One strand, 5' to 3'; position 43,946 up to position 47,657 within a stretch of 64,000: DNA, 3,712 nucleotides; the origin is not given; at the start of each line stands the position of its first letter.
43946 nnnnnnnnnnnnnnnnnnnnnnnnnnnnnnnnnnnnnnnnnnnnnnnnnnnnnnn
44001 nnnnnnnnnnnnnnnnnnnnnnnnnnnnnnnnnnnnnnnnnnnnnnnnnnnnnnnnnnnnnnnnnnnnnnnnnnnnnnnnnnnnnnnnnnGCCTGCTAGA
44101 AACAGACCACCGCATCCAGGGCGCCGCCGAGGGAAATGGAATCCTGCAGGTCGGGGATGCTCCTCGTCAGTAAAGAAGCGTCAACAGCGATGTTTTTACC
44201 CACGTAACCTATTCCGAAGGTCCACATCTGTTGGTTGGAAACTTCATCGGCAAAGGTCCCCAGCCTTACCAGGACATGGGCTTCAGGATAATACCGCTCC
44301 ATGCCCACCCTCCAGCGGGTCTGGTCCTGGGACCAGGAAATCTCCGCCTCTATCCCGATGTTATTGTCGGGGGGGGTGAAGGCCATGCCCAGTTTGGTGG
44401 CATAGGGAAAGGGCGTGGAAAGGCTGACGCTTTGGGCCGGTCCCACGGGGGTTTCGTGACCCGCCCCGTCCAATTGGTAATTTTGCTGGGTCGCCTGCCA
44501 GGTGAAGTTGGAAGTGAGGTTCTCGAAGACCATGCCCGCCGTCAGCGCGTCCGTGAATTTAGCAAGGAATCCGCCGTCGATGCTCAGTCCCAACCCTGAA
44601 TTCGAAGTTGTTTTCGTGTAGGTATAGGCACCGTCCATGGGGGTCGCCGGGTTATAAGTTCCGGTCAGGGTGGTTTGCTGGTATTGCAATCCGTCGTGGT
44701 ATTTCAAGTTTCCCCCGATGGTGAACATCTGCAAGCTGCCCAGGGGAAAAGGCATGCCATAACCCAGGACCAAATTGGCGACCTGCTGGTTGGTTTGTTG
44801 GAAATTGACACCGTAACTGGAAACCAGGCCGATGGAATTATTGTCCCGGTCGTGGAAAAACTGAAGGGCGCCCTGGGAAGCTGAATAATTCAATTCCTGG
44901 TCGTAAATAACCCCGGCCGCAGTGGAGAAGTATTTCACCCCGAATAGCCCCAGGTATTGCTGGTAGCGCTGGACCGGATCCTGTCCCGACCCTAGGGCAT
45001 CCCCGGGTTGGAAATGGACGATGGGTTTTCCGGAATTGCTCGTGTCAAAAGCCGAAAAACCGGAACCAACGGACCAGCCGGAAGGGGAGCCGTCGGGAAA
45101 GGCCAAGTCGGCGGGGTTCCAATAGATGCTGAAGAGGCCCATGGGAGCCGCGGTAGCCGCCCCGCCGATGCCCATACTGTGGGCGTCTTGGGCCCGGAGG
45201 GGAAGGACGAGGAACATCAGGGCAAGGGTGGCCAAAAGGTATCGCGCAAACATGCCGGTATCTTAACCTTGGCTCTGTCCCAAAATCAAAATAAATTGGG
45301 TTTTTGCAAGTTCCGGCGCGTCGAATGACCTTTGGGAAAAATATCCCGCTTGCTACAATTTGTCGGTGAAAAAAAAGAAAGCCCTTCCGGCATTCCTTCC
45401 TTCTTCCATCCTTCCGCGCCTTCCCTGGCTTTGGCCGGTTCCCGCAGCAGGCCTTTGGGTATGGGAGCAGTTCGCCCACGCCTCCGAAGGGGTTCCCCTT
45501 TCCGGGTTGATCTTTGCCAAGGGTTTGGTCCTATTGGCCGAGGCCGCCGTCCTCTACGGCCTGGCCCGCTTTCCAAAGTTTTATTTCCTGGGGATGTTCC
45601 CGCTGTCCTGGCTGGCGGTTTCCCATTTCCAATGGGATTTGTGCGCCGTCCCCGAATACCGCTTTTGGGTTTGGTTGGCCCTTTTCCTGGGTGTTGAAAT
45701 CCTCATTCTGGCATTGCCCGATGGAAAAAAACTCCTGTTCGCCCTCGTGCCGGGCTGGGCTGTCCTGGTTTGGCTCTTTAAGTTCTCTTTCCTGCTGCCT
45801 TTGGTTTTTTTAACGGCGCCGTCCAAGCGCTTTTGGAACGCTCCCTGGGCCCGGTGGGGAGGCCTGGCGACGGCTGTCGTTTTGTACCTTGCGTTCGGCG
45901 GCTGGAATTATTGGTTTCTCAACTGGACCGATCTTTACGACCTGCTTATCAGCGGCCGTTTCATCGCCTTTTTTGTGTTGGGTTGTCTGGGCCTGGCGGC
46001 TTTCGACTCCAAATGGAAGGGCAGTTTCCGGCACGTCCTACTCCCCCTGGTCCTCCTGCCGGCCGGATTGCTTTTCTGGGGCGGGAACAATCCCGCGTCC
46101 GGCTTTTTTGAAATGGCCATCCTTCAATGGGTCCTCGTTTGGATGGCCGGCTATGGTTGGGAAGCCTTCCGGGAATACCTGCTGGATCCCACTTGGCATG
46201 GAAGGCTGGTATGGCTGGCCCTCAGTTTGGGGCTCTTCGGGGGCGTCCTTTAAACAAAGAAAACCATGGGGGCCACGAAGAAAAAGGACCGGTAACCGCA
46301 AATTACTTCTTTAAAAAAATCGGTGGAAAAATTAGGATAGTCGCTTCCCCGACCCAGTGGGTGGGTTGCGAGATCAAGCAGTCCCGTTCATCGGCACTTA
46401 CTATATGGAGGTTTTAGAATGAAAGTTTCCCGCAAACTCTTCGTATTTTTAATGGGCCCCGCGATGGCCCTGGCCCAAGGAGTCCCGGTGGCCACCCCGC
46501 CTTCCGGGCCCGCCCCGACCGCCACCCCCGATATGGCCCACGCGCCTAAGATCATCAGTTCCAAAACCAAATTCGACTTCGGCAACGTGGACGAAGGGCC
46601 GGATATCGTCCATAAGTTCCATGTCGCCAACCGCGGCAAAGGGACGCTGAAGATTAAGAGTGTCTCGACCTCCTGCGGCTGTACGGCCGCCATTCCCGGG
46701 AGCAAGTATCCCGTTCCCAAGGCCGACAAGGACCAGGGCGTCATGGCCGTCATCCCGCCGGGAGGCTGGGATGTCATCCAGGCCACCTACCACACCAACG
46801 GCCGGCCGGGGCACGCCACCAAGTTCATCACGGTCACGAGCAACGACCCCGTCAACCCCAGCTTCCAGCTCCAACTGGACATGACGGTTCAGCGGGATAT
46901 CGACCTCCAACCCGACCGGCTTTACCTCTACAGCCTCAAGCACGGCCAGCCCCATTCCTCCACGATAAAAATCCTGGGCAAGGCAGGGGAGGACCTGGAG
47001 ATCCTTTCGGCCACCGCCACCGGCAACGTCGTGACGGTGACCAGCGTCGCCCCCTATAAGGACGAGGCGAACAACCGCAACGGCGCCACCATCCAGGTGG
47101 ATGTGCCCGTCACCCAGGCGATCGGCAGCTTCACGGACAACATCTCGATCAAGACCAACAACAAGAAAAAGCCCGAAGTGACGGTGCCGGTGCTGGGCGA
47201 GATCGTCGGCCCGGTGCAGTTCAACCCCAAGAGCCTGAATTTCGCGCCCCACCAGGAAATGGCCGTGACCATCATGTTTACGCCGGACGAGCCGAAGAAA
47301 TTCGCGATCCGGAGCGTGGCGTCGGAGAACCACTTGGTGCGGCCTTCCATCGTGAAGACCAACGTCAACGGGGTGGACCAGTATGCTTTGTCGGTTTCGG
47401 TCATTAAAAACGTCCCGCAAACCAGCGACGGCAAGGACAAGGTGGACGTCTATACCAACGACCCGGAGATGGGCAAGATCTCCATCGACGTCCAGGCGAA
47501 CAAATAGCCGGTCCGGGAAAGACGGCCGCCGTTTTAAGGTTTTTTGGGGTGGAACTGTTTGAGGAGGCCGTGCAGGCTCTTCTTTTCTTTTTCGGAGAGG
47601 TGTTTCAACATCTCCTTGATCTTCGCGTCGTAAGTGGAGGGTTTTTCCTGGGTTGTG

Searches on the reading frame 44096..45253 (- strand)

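Call 7: search_protein_families(library=pfam, proteins=[window:44096-45253:-], max_evalue=0.01)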
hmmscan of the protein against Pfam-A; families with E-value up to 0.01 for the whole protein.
window:44096-45253:- (385 aa): 0 families

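Call 54: search_protein_families(library=pfam, proteins=[window:44096-45253:-], max_evalue=10)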
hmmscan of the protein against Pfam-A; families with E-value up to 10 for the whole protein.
window:44096-45253:- (385 aa): 2 families
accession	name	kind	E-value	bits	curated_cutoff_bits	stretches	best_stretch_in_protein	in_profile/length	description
PF16404.10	BT_2262-like_C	-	0.13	12.8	29.6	1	105-160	42-97/125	BT_2262-like, C-terminal domain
PF19572.5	PorV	-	0.3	11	27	1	19-53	17-51/243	Type IX secretion system protein PorV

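Call 55: search_protein_families(library=ncbifam, proteins=[window:44096-45253:-], max_evalue=0.1)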
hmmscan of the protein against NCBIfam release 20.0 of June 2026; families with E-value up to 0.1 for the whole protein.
window:44096-45253:- (385 aa): 2 families
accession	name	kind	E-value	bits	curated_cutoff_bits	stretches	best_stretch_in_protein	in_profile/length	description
NF033709.1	PorV_fam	subfamily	6.6e-09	35.8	90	2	21-54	10-43/326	PorV/PorQ family protein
NF033710.1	T9SS_OM_PorV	equivalog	4.7e-06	26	250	0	21-54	32-65/367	type IX secretion system outer membrane channel protein PorV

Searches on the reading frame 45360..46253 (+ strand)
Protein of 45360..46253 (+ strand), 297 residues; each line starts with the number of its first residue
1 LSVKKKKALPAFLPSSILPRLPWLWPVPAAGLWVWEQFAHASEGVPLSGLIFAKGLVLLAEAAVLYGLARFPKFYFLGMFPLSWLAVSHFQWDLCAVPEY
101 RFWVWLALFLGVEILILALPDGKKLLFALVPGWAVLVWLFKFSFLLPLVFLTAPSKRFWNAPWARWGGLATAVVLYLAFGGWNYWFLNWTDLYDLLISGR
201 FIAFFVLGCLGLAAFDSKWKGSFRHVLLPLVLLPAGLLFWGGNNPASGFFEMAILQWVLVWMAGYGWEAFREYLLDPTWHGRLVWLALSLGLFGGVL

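Call 7: search_protein_families(library=pfam, proteins=[window:45360-46253:+], max_evalue=0.01)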
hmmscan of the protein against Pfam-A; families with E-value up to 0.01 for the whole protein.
window:45360-46253:+ (297 aa): 0 families

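Call 54: search_protein_families(library=pfam, proteins=[window:45360-46253:+], max_evalue=10)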
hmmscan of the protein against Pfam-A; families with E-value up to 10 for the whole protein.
window:45360-46253:+ (297 aa): 1 family
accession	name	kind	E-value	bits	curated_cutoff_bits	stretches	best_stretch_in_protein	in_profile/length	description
PF10981.13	DUF2788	-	2.7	8.6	25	0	101-112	27-38/51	Protein of unknown function (DUF2788)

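Call 55: search_protein_families(library=ncbifam, proteins=[window:45360-46253:+], max_evalue=0.1)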
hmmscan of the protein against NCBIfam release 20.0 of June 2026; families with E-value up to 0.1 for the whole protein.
window:45360-46253:+ (297 aa): 0 families

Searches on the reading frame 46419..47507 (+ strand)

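Call 33: search_protein_families(library=pfam, proteins=[window:46419-47507:+], max_evalue=0.01)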
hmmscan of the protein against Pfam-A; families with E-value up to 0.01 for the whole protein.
window:46419-47507:+ (362 aa): 3 families
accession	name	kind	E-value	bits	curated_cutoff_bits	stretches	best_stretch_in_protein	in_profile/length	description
PF07610.17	DUF1573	-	1.3e-21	76.8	26.1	1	48-152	4-93/98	Protein of unknown function (DUF1573)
PF22544.2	HYDIN_VesB_CFA65-like_Ig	-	8e-15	55.3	25.5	1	44-149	2-93/100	HYDIN/CFA65/VesB-like, Ig-like domain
PF22073.2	Cep192_D4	-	0.01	16.5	35.5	0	43-80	2-39/112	Cep192 domain 4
